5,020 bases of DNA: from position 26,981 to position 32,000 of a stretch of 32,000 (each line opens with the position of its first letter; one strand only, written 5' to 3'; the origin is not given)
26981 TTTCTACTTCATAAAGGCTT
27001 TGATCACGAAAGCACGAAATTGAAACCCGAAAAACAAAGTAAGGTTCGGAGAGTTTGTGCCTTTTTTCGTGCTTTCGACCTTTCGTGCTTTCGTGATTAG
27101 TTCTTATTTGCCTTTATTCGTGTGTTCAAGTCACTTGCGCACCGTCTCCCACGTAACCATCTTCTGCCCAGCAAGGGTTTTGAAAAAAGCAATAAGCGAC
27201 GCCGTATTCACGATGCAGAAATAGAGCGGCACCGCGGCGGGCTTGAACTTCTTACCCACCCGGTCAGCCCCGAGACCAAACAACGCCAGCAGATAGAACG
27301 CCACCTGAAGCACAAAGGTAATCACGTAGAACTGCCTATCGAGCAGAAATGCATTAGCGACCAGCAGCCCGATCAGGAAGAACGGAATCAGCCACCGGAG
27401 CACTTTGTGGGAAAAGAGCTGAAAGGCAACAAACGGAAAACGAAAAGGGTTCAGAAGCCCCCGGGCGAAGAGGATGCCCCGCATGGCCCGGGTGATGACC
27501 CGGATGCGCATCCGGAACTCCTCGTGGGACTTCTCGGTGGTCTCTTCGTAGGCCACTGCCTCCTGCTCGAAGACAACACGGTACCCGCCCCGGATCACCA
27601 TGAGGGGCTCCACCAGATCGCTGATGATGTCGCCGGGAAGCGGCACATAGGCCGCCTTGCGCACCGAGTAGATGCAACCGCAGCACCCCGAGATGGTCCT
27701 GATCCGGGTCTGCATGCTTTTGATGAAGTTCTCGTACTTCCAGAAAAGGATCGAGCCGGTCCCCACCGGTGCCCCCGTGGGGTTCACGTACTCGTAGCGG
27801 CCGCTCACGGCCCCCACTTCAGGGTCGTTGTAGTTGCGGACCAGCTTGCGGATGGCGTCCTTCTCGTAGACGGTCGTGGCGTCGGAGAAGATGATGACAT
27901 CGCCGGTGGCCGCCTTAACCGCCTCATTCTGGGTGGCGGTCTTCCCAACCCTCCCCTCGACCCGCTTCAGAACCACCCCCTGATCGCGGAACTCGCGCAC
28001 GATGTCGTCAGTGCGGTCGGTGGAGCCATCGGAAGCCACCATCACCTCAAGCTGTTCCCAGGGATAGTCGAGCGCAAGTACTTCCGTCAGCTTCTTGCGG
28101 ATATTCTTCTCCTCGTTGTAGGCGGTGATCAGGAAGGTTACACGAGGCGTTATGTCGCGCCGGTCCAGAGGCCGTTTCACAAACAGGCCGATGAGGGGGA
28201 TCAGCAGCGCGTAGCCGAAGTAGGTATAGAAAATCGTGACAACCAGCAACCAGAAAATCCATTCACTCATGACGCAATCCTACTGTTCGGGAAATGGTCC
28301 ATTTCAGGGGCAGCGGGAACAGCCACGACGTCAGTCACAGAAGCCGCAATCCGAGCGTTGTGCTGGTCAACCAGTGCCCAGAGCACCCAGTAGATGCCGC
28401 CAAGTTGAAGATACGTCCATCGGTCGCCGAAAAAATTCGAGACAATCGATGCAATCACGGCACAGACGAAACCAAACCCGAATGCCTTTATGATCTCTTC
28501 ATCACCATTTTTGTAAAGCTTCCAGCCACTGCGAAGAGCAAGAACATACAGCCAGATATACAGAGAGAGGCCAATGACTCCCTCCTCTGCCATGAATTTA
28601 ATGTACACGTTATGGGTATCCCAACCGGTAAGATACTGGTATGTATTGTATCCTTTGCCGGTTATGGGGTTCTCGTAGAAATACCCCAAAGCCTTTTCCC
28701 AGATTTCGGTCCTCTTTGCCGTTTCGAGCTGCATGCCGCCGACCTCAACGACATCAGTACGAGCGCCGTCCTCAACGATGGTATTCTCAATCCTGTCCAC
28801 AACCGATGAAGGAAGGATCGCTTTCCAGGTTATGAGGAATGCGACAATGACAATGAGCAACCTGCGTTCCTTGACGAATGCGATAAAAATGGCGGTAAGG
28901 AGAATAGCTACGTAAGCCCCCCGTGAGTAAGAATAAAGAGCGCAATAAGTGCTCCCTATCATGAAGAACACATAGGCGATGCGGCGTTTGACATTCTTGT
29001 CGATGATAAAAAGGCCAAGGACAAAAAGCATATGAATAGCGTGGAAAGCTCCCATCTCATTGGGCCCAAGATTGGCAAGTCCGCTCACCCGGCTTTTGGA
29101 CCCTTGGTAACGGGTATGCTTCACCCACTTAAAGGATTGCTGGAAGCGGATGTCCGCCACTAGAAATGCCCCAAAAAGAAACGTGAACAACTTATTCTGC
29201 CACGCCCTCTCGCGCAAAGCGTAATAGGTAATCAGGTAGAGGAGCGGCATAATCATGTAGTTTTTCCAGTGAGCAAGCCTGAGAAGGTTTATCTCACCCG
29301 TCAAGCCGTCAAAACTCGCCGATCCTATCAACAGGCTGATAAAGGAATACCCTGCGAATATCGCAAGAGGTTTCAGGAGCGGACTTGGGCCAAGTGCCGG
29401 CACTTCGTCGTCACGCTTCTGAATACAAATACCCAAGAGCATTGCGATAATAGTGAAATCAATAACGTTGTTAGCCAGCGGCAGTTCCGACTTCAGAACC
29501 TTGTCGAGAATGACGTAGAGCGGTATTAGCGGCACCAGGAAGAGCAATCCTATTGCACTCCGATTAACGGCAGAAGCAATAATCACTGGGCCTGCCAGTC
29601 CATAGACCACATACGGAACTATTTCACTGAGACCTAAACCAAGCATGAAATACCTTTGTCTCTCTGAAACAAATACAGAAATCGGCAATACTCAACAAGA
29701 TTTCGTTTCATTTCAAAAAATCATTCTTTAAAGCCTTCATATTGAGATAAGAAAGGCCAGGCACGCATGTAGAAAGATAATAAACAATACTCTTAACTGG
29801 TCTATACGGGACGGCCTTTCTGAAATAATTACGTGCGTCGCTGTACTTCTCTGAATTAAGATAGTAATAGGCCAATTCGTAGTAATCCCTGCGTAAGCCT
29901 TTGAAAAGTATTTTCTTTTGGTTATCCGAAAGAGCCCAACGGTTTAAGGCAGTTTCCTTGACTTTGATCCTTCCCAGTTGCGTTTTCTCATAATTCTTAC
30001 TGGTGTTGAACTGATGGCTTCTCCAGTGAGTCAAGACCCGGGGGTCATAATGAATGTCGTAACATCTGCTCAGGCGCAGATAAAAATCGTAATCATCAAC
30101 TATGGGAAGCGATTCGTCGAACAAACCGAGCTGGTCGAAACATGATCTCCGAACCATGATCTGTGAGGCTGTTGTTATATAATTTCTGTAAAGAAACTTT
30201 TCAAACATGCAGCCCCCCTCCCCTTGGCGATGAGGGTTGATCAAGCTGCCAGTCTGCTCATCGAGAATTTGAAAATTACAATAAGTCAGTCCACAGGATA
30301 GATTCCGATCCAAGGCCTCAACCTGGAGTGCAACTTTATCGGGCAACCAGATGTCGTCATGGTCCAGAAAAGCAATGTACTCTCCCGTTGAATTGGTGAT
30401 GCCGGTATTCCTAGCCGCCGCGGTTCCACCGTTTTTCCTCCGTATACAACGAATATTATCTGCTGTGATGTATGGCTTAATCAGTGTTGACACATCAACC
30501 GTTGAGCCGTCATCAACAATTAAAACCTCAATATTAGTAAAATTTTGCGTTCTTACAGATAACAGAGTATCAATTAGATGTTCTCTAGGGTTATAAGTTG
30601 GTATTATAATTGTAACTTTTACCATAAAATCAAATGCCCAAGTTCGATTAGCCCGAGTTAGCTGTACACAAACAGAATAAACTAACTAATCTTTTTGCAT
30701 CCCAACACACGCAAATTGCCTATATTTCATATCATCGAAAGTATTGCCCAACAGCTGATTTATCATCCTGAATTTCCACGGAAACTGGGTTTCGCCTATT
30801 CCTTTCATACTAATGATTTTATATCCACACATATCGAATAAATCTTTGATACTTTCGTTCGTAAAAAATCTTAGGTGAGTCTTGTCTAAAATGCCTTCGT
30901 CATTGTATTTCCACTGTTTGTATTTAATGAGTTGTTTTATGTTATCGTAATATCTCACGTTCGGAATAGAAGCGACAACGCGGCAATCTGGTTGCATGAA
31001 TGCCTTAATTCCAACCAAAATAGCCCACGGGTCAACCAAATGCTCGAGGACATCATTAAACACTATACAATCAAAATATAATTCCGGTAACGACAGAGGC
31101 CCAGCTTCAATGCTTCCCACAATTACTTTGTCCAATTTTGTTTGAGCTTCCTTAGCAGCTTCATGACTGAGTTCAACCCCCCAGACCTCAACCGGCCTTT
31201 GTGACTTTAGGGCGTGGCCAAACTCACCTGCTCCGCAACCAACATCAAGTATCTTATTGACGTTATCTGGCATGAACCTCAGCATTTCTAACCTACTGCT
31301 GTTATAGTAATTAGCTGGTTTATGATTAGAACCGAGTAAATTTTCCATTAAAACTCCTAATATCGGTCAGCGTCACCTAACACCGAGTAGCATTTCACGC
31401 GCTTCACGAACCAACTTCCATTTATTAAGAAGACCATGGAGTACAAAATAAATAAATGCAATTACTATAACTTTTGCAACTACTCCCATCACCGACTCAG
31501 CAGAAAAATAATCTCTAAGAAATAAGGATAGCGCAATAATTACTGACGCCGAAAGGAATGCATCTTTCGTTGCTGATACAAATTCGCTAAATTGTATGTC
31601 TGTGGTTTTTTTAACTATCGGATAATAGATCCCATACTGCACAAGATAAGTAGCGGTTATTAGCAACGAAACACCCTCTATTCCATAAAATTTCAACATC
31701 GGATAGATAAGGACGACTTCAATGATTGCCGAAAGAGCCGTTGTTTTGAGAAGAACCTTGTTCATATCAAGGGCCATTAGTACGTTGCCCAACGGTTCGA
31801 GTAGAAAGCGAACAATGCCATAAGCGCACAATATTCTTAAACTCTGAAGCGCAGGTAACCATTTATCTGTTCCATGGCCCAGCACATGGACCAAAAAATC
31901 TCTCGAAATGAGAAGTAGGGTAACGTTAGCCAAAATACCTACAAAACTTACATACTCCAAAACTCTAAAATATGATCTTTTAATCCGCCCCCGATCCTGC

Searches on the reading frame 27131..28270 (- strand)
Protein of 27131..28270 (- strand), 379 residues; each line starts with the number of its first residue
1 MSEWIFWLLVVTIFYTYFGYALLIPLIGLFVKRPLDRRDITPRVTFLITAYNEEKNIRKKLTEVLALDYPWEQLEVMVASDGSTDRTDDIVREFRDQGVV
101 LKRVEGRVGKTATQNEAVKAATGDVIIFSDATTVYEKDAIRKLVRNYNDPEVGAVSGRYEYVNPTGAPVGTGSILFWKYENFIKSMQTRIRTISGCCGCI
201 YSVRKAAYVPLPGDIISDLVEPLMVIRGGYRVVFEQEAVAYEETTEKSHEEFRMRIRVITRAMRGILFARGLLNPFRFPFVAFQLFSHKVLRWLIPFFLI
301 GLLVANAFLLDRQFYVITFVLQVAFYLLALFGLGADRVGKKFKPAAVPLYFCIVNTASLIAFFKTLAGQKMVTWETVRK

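Call 3: search_protein_families(library=pfam, proteins=[window:27131-28270:-])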
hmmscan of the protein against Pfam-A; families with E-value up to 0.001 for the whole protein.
window:27131-28270:- (379 aa): 5 families
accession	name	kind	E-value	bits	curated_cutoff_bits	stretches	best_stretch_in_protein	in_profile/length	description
PF00535.33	Glycos_transf_2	-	1.3e-26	93.9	23.3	1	46-207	2-163/168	Glycosyl transferase family 2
PF13641.12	Glyco_tranf_2_3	-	1.6e-15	58.2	27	1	42-253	1-222/230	Glycosyltransferase like family 2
PF13506.12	Glyco_transf_21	-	3.1e-06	27.2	21.7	1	110-206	18-112/174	Glycosyl transferase family 21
PF10111.15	Glyco_tranf_2_2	-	0.00023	21.2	27.3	1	46-144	2-103/276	Glycosyltransferase like family 2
PF13632.12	Glyco_trans_2_3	-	0.00039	20.7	27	1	126-327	2-196/198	Glycosyl transferase family group 2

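Call 4: search_protein_families(library=ncbifam, proteins=[window:27131-28270:-])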
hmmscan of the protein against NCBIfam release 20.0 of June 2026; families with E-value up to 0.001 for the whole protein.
window:27131-28270:- (379 aa): 21 families
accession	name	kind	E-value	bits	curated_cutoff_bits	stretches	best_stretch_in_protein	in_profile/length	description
TIGR03937.1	PgaC_IcaA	equivalog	5.1e-19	68.5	422.3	1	39-164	42-168/407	poly-beta-1,6-N-acetyl-D-glucosamine synthase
TIGR04242.1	nodulat_NodC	equivalog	8.2e-18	64.5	550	1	37-211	43-221/395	chitooligosaccharide synthase NodC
TIGR03965.1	mycofact_glyco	equivalog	1.2e-15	57.3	280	1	35-159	68-191/467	mycofactocin biosynthesis glycosyltransferase MftF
TIGR03111.1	glyc2_xrt_Gpos1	hypoth_equivalog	3.3e-15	55.8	363.95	1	3-157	9-167/439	TIGR03111 family XrtG-associated glycosyltransferase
NF041875.1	EPS_EpsD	equivalog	2.9e-11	43.4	370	1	47-145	4-102/325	exopolysaccharide biosynthesis glycosyltransferase EpsD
NF041394.1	GtaseAglG_Halo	equivalog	1.2e-10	41.1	440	1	66-158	25-118/304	glucosyl-dolichyl phosphate glucuronosyltransferase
NF038299.1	EPS_HpsN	equivalog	3.6e-10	39.3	425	1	43-158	2-118/317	hormogonium polysaccharide biosynthesis glycosyltransferase HpsN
NF007482.0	PRK10073.1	equivalog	6.3e-10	38.6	423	1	40-144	4-107/334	glycosyltransferase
NF041865.1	EpsU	equivalog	1.6e-09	37.3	700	1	16-167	13-166/394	exopolysaccharide biosynthesis GT2 family glycosyltransferase EpsU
NF047683.1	TeichurnBiosyTuaG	equivalog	1.9e-09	37.6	400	1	41-240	5-201/252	teichuronic acid biosynthesis protein TuaG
TIGR04283.1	glyco_like_mftF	equivalog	1.1e-08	34.9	182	1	47-149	4-99/221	TIGR04283 family arsenosugar biosynthesis glycosyltransferase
NF050050.1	ProtGlycPglI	equivalog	2e-08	34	500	1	42-148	2-109/306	GalNAc(5)-diNAcBac-PP-undecaprenol beta-1,3-glucosyltransferase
NF047588.1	GlcsyltransPgfSStrep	equivalog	8.1e-08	31.8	500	1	43-149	2-112/308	glycosyltransferase PgfS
TIGR03469.1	HpnB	hypoth_equivalog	8.3e-08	31.6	379.25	1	37-151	39-164/386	hopene-associated glycosyltransferase HpnB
NF038302.1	EPS_HpsE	equivalog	3e-07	29.7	300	1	44-158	3-123/307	hormogonium polysaccharide biosynthesis glycosyltransferase HpsE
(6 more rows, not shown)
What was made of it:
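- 27131..28270 (-): GT2 glycosyltransferase with a membrane-spanning C-terminal part; the upstream neighbour of the pair. Calls 3 and 4.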

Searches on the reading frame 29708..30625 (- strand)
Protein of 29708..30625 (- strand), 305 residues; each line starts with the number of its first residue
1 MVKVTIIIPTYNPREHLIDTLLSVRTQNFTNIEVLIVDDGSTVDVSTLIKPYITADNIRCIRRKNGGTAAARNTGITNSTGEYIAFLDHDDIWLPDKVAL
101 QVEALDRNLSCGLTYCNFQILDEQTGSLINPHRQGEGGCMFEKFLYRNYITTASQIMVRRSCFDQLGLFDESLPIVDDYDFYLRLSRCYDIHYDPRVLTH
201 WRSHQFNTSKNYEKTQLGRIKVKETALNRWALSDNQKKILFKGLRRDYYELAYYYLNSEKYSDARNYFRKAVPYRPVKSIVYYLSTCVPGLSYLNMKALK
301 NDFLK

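Call 3: search_protein_families(library=pfam, proteins=[window:29708-30625:-])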
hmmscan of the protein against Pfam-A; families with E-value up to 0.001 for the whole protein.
window:29708-30625:- (305 aa): 3 families
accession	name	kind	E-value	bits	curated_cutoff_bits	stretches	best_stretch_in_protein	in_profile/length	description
PF00535.33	Glycos_transf_2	-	8e-29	101.2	23.3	1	5-125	1-126/168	Glycosyl transferase family 2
PF10111.15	Glyco_tranf_2_2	-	3.8e-22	79.5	27.3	1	5-204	1-218/276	Glycosyltransferase like family 2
PF13641.12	Glyco_tranf_2_3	-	2.8e-08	34.5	27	1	4-198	3-208/230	Glycosyltransferase like family 2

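Call 4: search_protein_families(library=ncbifam, proteins=[window:29708-30625:-])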
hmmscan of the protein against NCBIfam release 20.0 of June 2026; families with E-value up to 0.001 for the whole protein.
window:29708-30625:- (305 aa): 22 families
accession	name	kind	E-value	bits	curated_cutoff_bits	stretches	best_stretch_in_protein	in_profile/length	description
NF047683.1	TeichurnBiosyTuaG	equivalog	3.7e-27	95.5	400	1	3-161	7-164/252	teichuronic acid biosynthesis protein TuaG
NF007482.0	PRK10073.1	equivalog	1.7e-21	76.6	423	1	3-98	7-103/334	glycosyltransferase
TIGR03965.1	mycofact_glyco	equivalog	1.7e-21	76.6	280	2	3-91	75-165/467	mycofactocin biosynthesis glycosyltransferase MftF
NF041875.1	EPS_EpsD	equivalog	3.7e-20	72.6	370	1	4-98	1-97/325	exopolysaccharide biosynthesis glycosyltransferase EpsD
TIGR04283.1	glyco_like_mftF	equivalog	2.5e-17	63.2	182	1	5-195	2-179/221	TIGR04283 family arsenosugar biosynthesis glycosyltransferase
TIGR03937.1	PgaC_IcaA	equivalog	5.8e-17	61.7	422.3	1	3-199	46-248/407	poly-beta-1,6-N-acetyl-D-glucosamine synthase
TIGR04017.1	WcaA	equivalog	2.6e-16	60.1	495.75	1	4-189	7-192/279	colanic acid biosynthesis glycosyltransferase WcaA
NF007453.0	PRK10018.1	equivalog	3.3e-16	59.8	382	1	4-189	8-193/280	colanic acid biosynthesis glycosyltransferase WcaA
NF053739.1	GlytfEpsEBac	equivalog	9.8e-16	57.5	450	1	3-184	2-184/265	glycosyltransferase EpsE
NF050050.1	ProtGlycPglI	equivalog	7.2e-15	55.1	500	1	2-271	2-273/306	GalNAc(5)-diNAcBac-PP-undecaprenol beta-1,3-glucosyltransferase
NF038299.1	EPS_HpsN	equivalog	2.3e-14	53.1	425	1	3-97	2-97/317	hormogonium polysaccharide biosynthesis glycosyltransferase HpsN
NF038302.1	EPS_HpsE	equivalog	1.2e-12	47.4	300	1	3-99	2-105/307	hormogonium polysaccharide biosynthesis glycosyltransferase HpsE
NF041394.1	GtaseAglG_Halo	equivalog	1.4e-11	44.2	440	1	3-107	2-109/304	glucosyl-dolichyl phosphate glucuronosyltransferase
TIGR01556.1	rhamnosyltran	subfamily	2.5e-09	36.7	200.55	1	10-197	2-196/281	rhamnosyltransferase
TIGR03111.1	glyc2_xrt_Gpos1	hypoth_equivalog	5.2e-08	32.1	363.95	1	3-107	50-158/439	TIGR03111 family XrtG-associated glycosyltransferase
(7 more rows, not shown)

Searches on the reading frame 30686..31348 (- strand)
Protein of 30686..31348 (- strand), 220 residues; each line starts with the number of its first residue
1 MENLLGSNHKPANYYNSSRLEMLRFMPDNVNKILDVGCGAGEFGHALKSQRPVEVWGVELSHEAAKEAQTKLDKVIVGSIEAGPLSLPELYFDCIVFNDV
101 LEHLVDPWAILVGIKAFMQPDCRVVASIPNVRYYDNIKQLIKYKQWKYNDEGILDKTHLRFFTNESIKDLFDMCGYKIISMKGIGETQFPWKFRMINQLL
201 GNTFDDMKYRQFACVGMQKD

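Call 3: search_protein_families(library=pfam, proteins=[window:30686-31348:-])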
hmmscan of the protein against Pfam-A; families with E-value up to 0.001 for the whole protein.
window:30686-31348:- (220 aa): 10 families
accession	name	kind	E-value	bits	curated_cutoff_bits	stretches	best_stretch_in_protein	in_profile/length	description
PF13489.12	Methyltransf_23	-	2.1e-20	73.6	27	1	24-180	15-163/164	Methyltransferase domain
PF08241.18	Methyltransf_11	-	2.4e-12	47.7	21.2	1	34-124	1-93/95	Methyltransferase domain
PF13847.12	Methyltransf_31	-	3.7e-12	46.6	27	1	31-136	5-114/145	Methyltransferase domain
PF08242.18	Methyltransf_12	-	4e-12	47.2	30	1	34-123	1-97/98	Methyltransferase domain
PF13649.12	Methyltransf_25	-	3e-10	41.1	27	1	33-114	1-89/97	Methyltransferase domain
PF07021.18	MetW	-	1.9e-09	37.9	21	1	29-140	13-121/193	Methionine biosynthesis protein MetW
PF05219.18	DREV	-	6.2e-07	29.2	26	1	30-179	95-236/265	DREV methyltransferase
PF05175.20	MTS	-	5.4e-05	23.3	23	1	22-74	23-77/170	Methyltransferase small domain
PF02353.26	CMAS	-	0.00011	22.1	27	1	31-75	64-108/273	Mycolic acid cyclopropane synthetase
PF19587.5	DUF6094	-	0.0006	19.1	22.8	1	20-80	149-209/344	Uncharacterised methyltransferase family (DUF6094)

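Call 4: search_protein_families(library=ncbifam, proteins=[window:30686-31348:-])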
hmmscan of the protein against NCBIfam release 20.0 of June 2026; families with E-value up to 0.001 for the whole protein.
window:30686-31348:- (220 aa): 19 families
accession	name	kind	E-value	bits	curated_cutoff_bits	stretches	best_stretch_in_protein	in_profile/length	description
TIGR02081.1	metW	equivalog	1.9e-10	40.6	189.5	1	30-142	14-123/194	methionine biosynthesis protein MetW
TIGR02072.1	BioC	equivalog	7e-10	39.1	184.95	1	20-182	21-177/244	malonyl-ACP O-methyltransferase BioC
NF045667.1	MTase_DVU1556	equivalog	9.8e-10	38.2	155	1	21-125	16-118/213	DVU_1556 family methyltransferase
TIGR01983.1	UbiG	equivalog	6.7e-09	35.4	102.95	1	31-130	51-155/228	bifunctional 2-polyprenyl-6-hydroxyphenol methylase/3-demethylubiquinol 3-O-methyltransferase UbiG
TIGR03534.1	RF_mod_PrmC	equivalog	2e-05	24.2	199.1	1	23-75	81-135/253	peptide chain release factor N(5)-glutamine methyltransferase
NF008300.0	PRK11088.1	equivalog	2.6e-05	23.9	303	1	24-193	80-243/272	23S rRNA (guanine(745)-N(1))-methyltransferase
NF004851.0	PRK06202.1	equivalog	2.9e-05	23.6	243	1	22-106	53-144/237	hypothetical protein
TIGR04345.1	ovoA_Cterm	equivalog_domain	5.1e-05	22.9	170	0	13-69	24-80/242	putative 4-mercaptohistidine N1-methyltransferase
TIGR04543.1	ketoArg_3Met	equivalog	5.6e-05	22.4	425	1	22-72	142-193/336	2-ketoarginine methyltransferase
TIGR02021.1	BchM-ChlM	equivalog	7.4e-05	22.3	158.9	1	21-104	43-131/218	magnesium protoporphyrin IX methyltransferase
TIGR04074.1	bacter_Hen1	equivalog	9.4e-05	21.1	340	1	28-140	281-405/462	3' terminal RNA ribose 2'-O-methyltransferase Hen1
NF008686.0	PRK11705.1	equivalog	0.00014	21.1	400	1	31-78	169-216/383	cyclopropane fatty acyl phospholipid synthase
TIGR00452.1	TIGR00452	equivalog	0.00019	20.3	275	1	31-125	119-218/316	tRNA 5-methoxyuridine(34)/uridine 5-oxyacetic acid(34) synthase CmoB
NF004452.0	PRK05785.1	equivalog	0.0002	20.9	207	1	23-96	46-115/228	hypothetical protein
NF043040.1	corrin_prot_MT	hypoth_equivalog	0.00026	20.5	180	1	23-75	35-86/216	corrinoid protein-associated methyltransferase CpaM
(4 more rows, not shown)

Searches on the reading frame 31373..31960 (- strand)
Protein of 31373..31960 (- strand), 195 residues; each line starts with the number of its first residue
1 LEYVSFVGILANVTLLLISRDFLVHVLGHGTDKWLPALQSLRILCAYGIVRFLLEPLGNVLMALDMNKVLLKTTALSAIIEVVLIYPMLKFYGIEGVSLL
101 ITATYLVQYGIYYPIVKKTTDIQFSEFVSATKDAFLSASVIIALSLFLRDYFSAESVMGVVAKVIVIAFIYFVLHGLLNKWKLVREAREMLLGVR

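Call 3: search_protein_families(library=pfam, proteins=[window:31373-31960:-])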
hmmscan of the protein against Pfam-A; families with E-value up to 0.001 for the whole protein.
window:31373-31960:- (195 aa): 0 families

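Call 4: search_protein_families(library=ncbifam, proteins=[window:31373-31960:-])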
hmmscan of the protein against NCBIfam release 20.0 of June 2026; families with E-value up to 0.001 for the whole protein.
window:31373-31960:- (195 aa): 4 families
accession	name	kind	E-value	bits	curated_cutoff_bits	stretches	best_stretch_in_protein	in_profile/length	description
NF007773.0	PRK10459.1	equivalog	1.9e-10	40.3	273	1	3-193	292-481/492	MOP flippase family protein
NF058658.1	Oglyco_Wzx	exception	2.1e-08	33.6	720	1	3-175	293-460/478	O-glycosylation flippase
TIGR02900.1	spore_V_B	equivalog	4.8e-05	22.3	372.3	1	40-174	353-488/488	stage V sporulation protein B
NF047674.1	TeichurnBiosyTuaB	equivalog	8.8e-05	21.7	580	1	7-174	297-465/469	teichuronic acid biosynthesis protein TuaB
